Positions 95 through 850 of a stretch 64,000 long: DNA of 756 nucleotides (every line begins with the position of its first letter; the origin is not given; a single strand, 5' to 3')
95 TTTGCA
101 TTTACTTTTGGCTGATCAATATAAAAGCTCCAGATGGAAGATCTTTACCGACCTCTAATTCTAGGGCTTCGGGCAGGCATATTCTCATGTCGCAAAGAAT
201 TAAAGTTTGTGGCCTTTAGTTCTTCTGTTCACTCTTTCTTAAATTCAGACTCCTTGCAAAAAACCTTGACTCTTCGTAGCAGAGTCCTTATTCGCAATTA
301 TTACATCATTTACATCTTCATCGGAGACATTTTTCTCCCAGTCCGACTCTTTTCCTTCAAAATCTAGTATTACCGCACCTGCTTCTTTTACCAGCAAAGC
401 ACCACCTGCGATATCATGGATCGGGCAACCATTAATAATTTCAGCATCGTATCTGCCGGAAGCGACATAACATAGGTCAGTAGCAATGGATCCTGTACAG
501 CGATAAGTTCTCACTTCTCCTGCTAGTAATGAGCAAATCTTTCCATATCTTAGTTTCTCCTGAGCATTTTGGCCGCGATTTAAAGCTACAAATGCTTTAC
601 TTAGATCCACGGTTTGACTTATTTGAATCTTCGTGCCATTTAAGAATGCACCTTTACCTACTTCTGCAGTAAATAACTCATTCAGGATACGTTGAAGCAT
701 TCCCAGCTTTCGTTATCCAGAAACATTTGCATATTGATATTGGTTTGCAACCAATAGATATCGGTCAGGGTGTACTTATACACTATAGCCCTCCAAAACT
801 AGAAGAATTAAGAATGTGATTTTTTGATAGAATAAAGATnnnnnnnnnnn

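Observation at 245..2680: Type II RM pair adjacent to a 5'-truncated inositol-monophosphatase gene: probable insertion/deletion event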

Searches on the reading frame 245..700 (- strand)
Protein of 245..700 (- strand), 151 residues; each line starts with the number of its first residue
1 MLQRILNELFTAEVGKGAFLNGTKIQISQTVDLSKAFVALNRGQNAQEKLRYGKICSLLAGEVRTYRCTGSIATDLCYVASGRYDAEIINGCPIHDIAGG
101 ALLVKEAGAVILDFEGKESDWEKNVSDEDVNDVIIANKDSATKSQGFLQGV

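Call 4: search_protein_families(library=pfam, proteins=[window:245-700:-], max_evalue=0.1)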
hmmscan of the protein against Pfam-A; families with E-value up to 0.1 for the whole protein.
window:245-700:- (151 aa): 2 families
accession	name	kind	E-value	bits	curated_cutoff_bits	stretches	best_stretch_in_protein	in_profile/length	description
PF00459.30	Inositol_P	-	2.4e-21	76.9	27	1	5-124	126-248/271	Inositol monophosphatase family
PF22452.1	BF9343_1606-like_C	-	0.03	14.7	27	1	28-89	108-170/184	BF9343_1606-like, C-terminal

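Call 6: search_protein_families(library=ncbifam, proteins=[window:245-700:-], max_evalue=0.01)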
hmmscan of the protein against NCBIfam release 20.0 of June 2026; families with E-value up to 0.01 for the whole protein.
window:245-700:- (151 aa): 6 families
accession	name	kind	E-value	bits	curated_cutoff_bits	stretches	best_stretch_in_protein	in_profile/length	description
NF009321.0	PRK12676.1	equivalog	9.3e-23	80.6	264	1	6-138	125-251/264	bifunctional fructose-bisphosphatase/inositol-phosphate phosphatase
NF008027.1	PRK10757.1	equivalog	1.7e-18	66.5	332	1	5-119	120-235/267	inositol-1-monophosphatase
NF010678.0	PRK14076.1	equivalog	6.3e-17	61.7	493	1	8-139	144-274/570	bifunctional NADP phosphatase/NAD kinase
TIGR02067.1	his_9_HisN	equivalog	3.7e-12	46.2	275.15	1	4-122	114-232/252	histidinol-phosphatase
TIGR01331.1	bisphos_cysQ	equivalog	0.00041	20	228.8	1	5-123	118-236/250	3'(2'),5'-bisphosphate nucleotidase CysQ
TIGR01330.1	bisphos_HAL2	equivalog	0.00048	19.1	267.05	1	94-138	295-339/359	3'(2'),5'-bisphosphate nucleotidase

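Call 8: find_encoding_contigs(protein=window:245-700:-, flank=10000, max_places=6)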
Protein window:245-700:- (151 aa): 23 contigs read that carry it; 6 places shown.
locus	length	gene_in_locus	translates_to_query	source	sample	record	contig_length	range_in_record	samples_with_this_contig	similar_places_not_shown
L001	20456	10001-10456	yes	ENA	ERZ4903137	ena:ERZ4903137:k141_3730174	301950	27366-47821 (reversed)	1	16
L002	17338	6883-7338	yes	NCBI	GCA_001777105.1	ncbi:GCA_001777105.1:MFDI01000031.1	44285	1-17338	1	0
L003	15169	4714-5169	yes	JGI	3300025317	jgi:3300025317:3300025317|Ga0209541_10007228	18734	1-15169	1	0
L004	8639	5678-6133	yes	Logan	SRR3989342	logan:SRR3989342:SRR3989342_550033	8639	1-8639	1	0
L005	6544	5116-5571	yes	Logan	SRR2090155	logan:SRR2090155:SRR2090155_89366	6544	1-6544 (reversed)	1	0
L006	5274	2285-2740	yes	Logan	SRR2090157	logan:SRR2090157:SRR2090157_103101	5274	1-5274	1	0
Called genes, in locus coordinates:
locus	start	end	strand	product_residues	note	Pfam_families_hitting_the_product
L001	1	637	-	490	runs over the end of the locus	PF00224:PK, PF03328:HpcH_HpaI (faint), PF02887:PK_C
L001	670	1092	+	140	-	PF00293:NUDIX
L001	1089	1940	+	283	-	PF00892:EamA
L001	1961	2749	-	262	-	-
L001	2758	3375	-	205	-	-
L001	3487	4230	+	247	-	-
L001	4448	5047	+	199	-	-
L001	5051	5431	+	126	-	-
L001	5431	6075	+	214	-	-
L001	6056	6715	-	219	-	PF04294:VanW (weak)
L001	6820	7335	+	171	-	-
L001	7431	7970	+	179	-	-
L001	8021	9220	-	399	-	PF03602:Cons_hypoth95 (faint), PF01555:N6_N4_Mtase, PF02086:MethyltransfD12 (weak), PF13847:Methyltransf_31 (weak)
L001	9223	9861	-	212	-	PF09499:RE_ApaLI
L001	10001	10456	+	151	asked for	PF00459:Inositol_P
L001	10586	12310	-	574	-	PF02683:DsbD_TM, PF00578:AhpC-TSA, PF08534:Redoxin, PF13905:Thioredoxin_8, PF17991:Thioredoxin_10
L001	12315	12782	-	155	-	PF00085:Thioredoxin, PF00578:AhpC-TSA (weak), PF13098:Thioredoxin_2 (weak)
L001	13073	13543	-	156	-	-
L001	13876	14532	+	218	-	-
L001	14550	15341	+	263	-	-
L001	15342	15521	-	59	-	-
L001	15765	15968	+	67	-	-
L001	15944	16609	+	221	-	PF08843:AbiEii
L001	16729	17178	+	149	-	-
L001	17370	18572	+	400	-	PF00070:Pyr_redox (faint), PF00743:FMO-like, PF01266:DAO (faint), PF01494:FAD_binding_3 (weak), PF03486:HI0933_like (faint), PF07992:Pyr_redox_2, PF13738:Pyr_redox_3, PF13434:Lys_Orn_oxgnase, +1 more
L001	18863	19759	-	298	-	-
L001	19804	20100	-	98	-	-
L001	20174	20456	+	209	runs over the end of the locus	-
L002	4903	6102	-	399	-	PF03602:Cons_hypoth95 (faint), PF01555:N6_N4_Mtase, PF02086:MethyltransfD12 (weak), PF13847:Methyltransf_31 (weak)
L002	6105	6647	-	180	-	PF09499:RE_ApaLI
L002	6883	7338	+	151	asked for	PF00459:Inositol_P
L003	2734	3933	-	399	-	PF03602:Cons_hypoth95 (faint), PF01555:N6_N4_Mtase, PF02086:MethyltransfD12 (weak), PF13847:Methyltransf_31 (weak)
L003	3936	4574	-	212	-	PF09499:RE_ApaLI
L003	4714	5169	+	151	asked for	PF00459:Inositol_P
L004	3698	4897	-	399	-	PF03602:Cons_hypoth95 (faint), PF01555:N6_N4_Mtase, PF02086:MethyltransfD12 (weak), PF13847:Methyltransf_31 (weak)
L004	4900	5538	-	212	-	PF09499:RE_ApaLI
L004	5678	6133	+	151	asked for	PF00459:Inositol_P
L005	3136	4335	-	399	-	PF03602:Cons_hypoth95 (faint), PF01555:N6_N4_Mtase, PF02086:MethyltransfD12 (weak), PF13847:Methyltransf_31 (weak)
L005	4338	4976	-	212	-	PF09499:RE_ApaLI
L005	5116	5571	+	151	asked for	PF00459:Inositol_P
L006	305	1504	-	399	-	PF03602:Cons_hypoth95 (faint), PF01555:N6_N4_Mtase, PF02086:MethyltransfD12 (weak), PF13847:Methyltransf_31 (weak)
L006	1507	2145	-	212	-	PF09499:RE_ApaLI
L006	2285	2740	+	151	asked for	PF00459:Inositol_P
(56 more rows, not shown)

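Call 10: find_homologous_proteins(query=window:245-700:-)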
Query window:245-700:- (151 aa): 118 proteins with E <= 0.001 among 164 candidates.
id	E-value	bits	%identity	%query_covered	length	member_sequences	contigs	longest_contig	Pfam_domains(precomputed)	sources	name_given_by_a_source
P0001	6.7e-93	326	100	100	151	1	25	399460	PF00459.31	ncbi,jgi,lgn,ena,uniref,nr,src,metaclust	ncbi:hypothetical protein A2631_01765 [Candidatus Daviesbacteria bacterium RIFCSPHIGHO2_01_FULL_44_2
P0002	1.7e-54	202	62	96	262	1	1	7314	PF00459.31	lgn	-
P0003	5.6e-18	83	42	77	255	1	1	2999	PF00459.31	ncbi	-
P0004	9.6e-15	73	43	77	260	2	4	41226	PF00459.31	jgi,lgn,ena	jgi:myo-inositol-1(or 4)-monophosphatase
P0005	9.7e-15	73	40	81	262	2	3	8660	PF00459.31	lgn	-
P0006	2.2e-14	72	41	77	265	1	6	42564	PF00459.31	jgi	jgi:myo-inositol-1(or 4)-monophosphatase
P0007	3.0e-14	71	42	76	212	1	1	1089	PF00459.31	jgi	jgi:myo-inositol-1(or 4)-monophosphatase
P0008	5.1e-14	70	42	74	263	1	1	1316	PF00459.31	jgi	jgi:myo-inositol-1(or 4)-monophosphatase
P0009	5.4e-14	70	42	74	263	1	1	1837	PF00459.31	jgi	jgi:myo-inositol-1(or 4)-monophosphatase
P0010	6.7e-14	70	39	75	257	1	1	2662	PF00459.31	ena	-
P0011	7.5e-14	70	41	74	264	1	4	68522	PF00459.31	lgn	-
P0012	8.4e-14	70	43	74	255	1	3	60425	PF00459.31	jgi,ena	jgi:myo-inositol-1(or 4)-monophosphatase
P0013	9.0e-14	70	42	77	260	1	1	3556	PF00459.31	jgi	jgi:myo-inositol-1(or 4)-monophosphatase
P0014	9.1e-14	70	41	79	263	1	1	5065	PF00459.31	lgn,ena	-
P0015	9.5e-14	69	47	72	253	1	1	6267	PF00459.31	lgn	-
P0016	1.0e-13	69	41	74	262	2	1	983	PF00459.31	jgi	jgi:myo-inositol-1(or 4)-monophosphatase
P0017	1.1e-13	69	39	75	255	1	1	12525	PF00459.31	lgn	-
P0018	1.6e-13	69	43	76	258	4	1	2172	PF00459.31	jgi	jgi:myo-inositol-1(or 4)-monophosphatase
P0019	1.8e-13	69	42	74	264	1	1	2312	PF00459.31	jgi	jgi:myo-inositol-1(or 4)-monophosphatase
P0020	4.0e-13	67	41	74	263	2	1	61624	PF00459.31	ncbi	-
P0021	4.8e-13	67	39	75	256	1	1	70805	PF00459.31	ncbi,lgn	-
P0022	5.5e-13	67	38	81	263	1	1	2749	PF00459.31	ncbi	-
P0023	6.5e-13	67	42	75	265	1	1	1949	PF00459.31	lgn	-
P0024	7.7e-13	67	41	74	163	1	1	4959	PF00459.31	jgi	jgi:myo-inositol-1(or 4)-monophosphatase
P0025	7.9e-13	66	39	75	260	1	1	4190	PF00459.31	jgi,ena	-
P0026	8.5e-13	66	43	74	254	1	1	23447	PF00459.31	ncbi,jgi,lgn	-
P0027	1.1e-12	66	43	74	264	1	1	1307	PF00459.31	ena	-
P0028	1.4e-12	66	40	79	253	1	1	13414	PF00459.31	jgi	-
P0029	1.5e-12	66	41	74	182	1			PF00459.31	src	-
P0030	1.7e-12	65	40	79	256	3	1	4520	PF00459.31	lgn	-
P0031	3.6e-12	64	41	76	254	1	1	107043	PF00459.31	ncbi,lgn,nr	ncbi:MAG: inositol monophosphatase [Candidatus Cloacimonadota bacterium]|nr:MAG: inositol monophosph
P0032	4.3e-12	64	40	88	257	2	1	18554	PF00459.31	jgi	-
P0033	4.9e-12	64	40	78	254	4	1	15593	PF00459.31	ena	-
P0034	5.0e-12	64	39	74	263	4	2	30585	PF00459.31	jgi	jgi:myo-inositol-1(or 4)-monophosphatase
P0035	8.7e-12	63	40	75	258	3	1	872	PF00459.31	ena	-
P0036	9.1e-12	63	38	83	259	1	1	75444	PF00459.31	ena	-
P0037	1.4e-11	62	39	81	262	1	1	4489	PF00459.31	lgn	-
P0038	2.4e-11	62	40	79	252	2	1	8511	PF00459.31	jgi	-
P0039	2.7e-11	62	36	83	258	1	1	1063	PF00459.31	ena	-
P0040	5.4e-11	61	42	74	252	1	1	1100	PF00459.31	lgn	-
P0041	5.7e-11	60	39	88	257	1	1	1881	PF00459.31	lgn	-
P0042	8.6e-11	60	43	73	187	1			PF00459.31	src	-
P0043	9.1e-11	60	40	72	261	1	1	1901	PF00459.31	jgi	-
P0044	9.8e-11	60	38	73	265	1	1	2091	PF00459.31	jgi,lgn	jgi:myo-inositol-1(or 4)-monophosphatase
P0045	1.1e-10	59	37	75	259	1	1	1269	PF00459.31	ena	-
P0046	1.2e-10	59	36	83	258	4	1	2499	PF00459.31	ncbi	-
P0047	1.3e-10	59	36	83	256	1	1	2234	PF00459.31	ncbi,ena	-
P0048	1.4e-10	59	36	77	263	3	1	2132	PF00459.31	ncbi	-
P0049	1.9e-10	59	39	68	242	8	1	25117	PF00459.31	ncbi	-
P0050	2.1e-10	59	38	89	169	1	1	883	PF00459.31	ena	-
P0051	2.5e-10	58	38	74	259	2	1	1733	PF00459.31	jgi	jgi:myo-inositol-1(or 4)-monophosphatase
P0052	2.6e-10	58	37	74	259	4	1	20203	PF00459.31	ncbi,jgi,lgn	ncbi:MAG: inositol monophosphatase family protein [Anaerolineales bacterium]|jgi:myo-inositol-1(or 4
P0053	3.3e-10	58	37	73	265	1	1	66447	PF00459.31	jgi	-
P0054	4.0e-10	58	39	74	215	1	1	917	PF00459.31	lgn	-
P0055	6.4e-10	57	38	70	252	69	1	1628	PF00459.31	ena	-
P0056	6.7e-10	57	38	79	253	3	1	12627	PF00459.31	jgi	-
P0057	8.3e-10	57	36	74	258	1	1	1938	PF00459.31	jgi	jgi:myo-inositol-1(or 4)-monophosphatase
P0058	8.5e-10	57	39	75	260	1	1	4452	PF00459.31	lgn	-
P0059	1.2e-9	56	39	74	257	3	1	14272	PF00459.31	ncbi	-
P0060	1.3e-9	56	33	79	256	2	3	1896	PF00459.31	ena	-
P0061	1.8e-9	56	37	76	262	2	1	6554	PF00459.31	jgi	jgi:myo-inositol-1(or 4)-monophosphatase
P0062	2.1e-9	55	37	74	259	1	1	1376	PF00459.31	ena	-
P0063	2.5e-9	55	37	73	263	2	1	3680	PF00459.31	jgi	-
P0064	3.5e-9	55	38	74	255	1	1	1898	PF00459.31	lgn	-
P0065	3.8e-9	55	35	80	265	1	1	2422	PF00459.31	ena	-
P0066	8.0e-9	54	36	73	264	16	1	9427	PF00459.31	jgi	jgi:myo-inositol-1(or 4)-monophosphatase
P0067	8.8e-9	53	38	88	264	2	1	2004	PF00459.31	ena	-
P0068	9.2e-9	53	34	74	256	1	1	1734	PF00459.31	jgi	-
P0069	1.1e-8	53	40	74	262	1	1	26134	PF00459.31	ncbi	-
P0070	1.3e-8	53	38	74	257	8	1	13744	PF00459.31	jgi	-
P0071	1.8e-8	52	35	74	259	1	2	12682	PF00459.31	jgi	jgi:myo-inositol-1(or 4)-monophosphatase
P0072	2.1e-8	52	38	74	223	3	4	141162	PF00459.31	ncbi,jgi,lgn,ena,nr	ncbi:MAG: inositol monophosphatase family protein [Candidatus Tenebribacter davisii]|nr:inositol mon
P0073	2.2e-8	52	35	74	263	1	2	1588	PF00459.31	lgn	-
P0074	3.0e-8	52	41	69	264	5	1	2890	PF00459.31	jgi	jgi:myo-inositol-1(or 4)-monophosphatase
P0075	4.2e-8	51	39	78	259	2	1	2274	PF00459.31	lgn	-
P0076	4.9e-8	51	37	73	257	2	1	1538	PF00459.31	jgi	jgi:myo-inositol-1(or 4)-monophosphatase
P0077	5.2e-8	51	36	74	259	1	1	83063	PF00459.31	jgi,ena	-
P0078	5.5e-8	51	34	73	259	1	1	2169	PF00459.31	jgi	-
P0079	5.5e-8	51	34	73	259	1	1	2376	PF00459.31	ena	-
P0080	6.7e-8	51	35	73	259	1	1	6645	PF00459.31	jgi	jgi:myo-inositol-1(or 4)-monophosphatase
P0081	8.4e-8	50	35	80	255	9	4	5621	PF00459.31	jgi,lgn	jgi:myo-inositol-1(or 4)-monophosphatase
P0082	1.1e-7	50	36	74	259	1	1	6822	PF00459.31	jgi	jgi:myo-inositol-1(or 4)-monophosphatase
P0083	1.4e-7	49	35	74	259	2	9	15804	PF00459.31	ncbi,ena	-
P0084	1.6e-7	49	34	73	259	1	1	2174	PF00459.31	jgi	-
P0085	1.9e-7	49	33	74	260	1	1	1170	PF00459.31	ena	-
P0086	2.1e-7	49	34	74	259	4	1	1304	PF00459.31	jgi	jgi:myo-inositol-1(or 4)-monophosphatase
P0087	3.0e-7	48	34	74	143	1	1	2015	PF00459.31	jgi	jgi:myo-inositol-1(or 4)-monophosphatase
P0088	3.1e-7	48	38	73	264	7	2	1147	PF00459.31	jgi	jgi:myo-inositol-1(or 4)-monophosphatase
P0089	4.1e-7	48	33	73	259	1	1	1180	PF00459.31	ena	-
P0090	4.9e-7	48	37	79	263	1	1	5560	PF00459.31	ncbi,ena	-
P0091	7.1e-7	47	34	80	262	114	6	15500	PF00459.31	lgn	-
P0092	7.2e-7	47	34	80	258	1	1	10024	PF00459.31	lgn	-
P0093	9.0e-7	47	35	72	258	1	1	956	PF00459.31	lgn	-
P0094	9.4e-7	47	35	72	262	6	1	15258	PF00459.31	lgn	-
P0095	9.5e-7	47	34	74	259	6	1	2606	PF00459.31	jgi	jgi:myo-inositol-1(or 4)-monophosphatase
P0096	9.6e-7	47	34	77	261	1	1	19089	PF00459.31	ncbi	-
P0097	9.8e-7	47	36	73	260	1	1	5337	PF00459.31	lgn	-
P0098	1.3e-6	46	33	73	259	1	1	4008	PF00459.31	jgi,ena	-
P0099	1.4e-6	46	35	72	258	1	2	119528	PF00459.31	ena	-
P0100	1.4e-6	46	35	72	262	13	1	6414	PF00459.31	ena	-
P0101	1.5e-6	46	35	72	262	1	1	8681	PF00459.31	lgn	-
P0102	2.2e-6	46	31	74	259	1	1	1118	PF00459.31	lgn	-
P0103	3.3e-6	45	36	72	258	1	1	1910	PF00459.31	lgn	-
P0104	3.6e-6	45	35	80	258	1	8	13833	PF00459.31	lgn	-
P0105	4.6e-6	45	36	72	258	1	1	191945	PF00459.31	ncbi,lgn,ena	-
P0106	5.0e-6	44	34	80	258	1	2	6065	PF00459.31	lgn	-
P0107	5.0e-6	44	34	80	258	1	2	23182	PF00459.31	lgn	-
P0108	5.0e-6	44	34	80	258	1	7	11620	PF00459.31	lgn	-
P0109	5.0e-6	44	34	80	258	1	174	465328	PF00459.31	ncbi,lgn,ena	-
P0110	5.0e-6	44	34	80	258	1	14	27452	PF00459.31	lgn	-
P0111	1.1e-5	43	38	74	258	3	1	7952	PF00459.31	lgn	-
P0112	1.4e-5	43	33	68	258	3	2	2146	PF00459.31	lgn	-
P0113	4.2e-5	41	34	68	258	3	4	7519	PF00459.31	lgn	-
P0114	1.3e-4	40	37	69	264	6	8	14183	PF00459.31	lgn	-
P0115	1.4e-4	40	38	50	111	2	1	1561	PF00459.31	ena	-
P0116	1.6e-4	40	30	78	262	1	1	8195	PF00459.31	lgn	-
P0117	2.9e-4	39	33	74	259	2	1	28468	PF00459.31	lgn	-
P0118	5.4e-4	38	36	89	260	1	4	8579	PF00459.31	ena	-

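Call 12: find_encoding_contigs(protein=P0002, flank=10000)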
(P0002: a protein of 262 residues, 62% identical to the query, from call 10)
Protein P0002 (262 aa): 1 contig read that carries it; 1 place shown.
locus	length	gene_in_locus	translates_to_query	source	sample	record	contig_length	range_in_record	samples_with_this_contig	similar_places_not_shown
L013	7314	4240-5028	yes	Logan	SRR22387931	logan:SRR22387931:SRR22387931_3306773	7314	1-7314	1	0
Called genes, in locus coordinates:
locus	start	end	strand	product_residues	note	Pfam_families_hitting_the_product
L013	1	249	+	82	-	?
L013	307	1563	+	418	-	PF00275:EPSP_synthase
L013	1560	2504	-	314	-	PF01018:GTP1_OBG, PF01926:MMR_HSR1, PF02421:FeoB_N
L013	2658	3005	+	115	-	-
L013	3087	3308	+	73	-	PF04070:DUF378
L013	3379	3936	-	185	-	-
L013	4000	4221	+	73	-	PF09834:DUF2061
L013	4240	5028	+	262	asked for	PF00459:Inositol_P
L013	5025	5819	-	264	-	-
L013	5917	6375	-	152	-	PF06210:DUF1003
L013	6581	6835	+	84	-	PF04014:MazE_antitoxin, PF15937:PrlF_antitoxin (weak)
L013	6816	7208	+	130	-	PF01850:PIN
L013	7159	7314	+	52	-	?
